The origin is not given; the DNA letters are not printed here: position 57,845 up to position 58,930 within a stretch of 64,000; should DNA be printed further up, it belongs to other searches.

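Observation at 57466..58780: Overlapping two-gene module on the tRNA-Pro islet: an unrecognised 261-aa protein followed by an extended PIN nuclease (candidate novel toxin-antitoxin or defence system)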

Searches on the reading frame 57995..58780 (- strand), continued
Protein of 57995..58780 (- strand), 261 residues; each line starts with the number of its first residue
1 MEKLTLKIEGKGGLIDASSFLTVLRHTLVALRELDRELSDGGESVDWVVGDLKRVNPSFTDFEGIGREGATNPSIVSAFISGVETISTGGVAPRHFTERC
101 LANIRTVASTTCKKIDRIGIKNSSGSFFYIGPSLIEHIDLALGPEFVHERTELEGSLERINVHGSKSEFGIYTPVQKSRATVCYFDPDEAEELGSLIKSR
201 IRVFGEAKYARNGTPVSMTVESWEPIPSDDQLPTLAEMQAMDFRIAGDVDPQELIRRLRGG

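Call 102: find_encoding_contigs(protein=P0033, flank=5000, max_places=2)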
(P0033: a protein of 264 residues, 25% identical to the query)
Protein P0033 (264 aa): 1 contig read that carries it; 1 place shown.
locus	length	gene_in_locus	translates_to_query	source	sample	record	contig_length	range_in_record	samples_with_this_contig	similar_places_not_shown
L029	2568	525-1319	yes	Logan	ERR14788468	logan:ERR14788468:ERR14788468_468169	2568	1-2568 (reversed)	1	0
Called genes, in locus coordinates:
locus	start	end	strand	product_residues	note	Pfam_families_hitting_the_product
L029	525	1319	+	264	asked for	-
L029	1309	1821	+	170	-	PF01850:PIN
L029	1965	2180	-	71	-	-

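Call 103: find_encoding_contigs(protein=P0157, flank=10000, max_places=2)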
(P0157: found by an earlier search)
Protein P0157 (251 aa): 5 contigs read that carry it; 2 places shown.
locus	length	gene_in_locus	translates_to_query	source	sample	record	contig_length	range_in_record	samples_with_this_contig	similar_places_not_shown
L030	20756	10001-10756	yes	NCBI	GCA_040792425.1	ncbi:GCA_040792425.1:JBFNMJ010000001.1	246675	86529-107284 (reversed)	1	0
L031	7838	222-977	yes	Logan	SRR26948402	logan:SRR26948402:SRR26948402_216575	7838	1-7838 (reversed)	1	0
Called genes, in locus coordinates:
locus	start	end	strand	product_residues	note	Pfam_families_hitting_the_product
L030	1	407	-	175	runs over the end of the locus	PF13686:DrsE_2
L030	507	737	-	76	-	PF01206:TusA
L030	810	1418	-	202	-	PF00440:TetR_N, PF16925:TetR_C_13, PF21993:TetR_C_13_2, PF16859:TetR_C_11 (weak)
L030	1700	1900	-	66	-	-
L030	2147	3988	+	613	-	PF07732:Cu-oxidase_3, PF00394:Cu-oxidase, PF07731:Cu-oxidase_2, PF07732:Cu-oxidase_3 (weak)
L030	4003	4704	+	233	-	PF05275:CopB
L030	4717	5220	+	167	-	PF00034:Cytochrom_C, PF13442:Cytochrome_CBB3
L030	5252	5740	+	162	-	PF04214:DUF411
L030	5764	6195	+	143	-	PF14347:DUF4399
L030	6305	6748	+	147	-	PF00011:HSP20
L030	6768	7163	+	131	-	PF00011:HSP20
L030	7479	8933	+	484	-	PF00089:Trypsin, PF13365:Trypsin_2, PF00595:PDZ, PF13180:PDZ_2, PF17820:PDZ_6, PF00595:PDZ, PF13180:PDZ_2 (weak), PF17820:PDZ_6 (weak), +2 more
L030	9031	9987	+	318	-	PF12760:Zn_ribbon_IS1595, PF12762:DDE_Tnp_IS1595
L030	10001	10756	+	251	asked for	-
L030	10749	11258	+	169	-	PF01850:PIN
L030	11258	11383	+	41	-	-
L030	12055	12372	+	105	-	-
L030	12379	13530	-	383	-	-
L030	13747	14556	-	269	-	PF00106:adh_short, PF01370:Epimerase (weak), PF08659:KR, PF13561:adh_short_C2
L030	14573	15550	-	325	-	PF00296:Bac_luciferase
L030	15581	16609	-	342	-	PF08240:ADH_N, PF00107:ADH_zinc_N, PF13602:ADH_zinc_N_2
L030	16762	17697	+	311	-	PF00126:HTH_1, PF03466:LysR_substrate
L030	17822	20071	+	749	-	PF08447:PAS_3, PF13426:PAS_9 (faint), PF13185:GAF_2, PF00990:GGDEF, PF00563:EAL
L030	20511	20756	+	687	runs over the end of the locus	PF02743:dCache_1, PF21623:HK_sensor_dom_bact, PF00989:PAS, PF08448:PAS_4, PF12860:PAS_7 (faint), PF13426:PAS_9, PF00990:GGDEF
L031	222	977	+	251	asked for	-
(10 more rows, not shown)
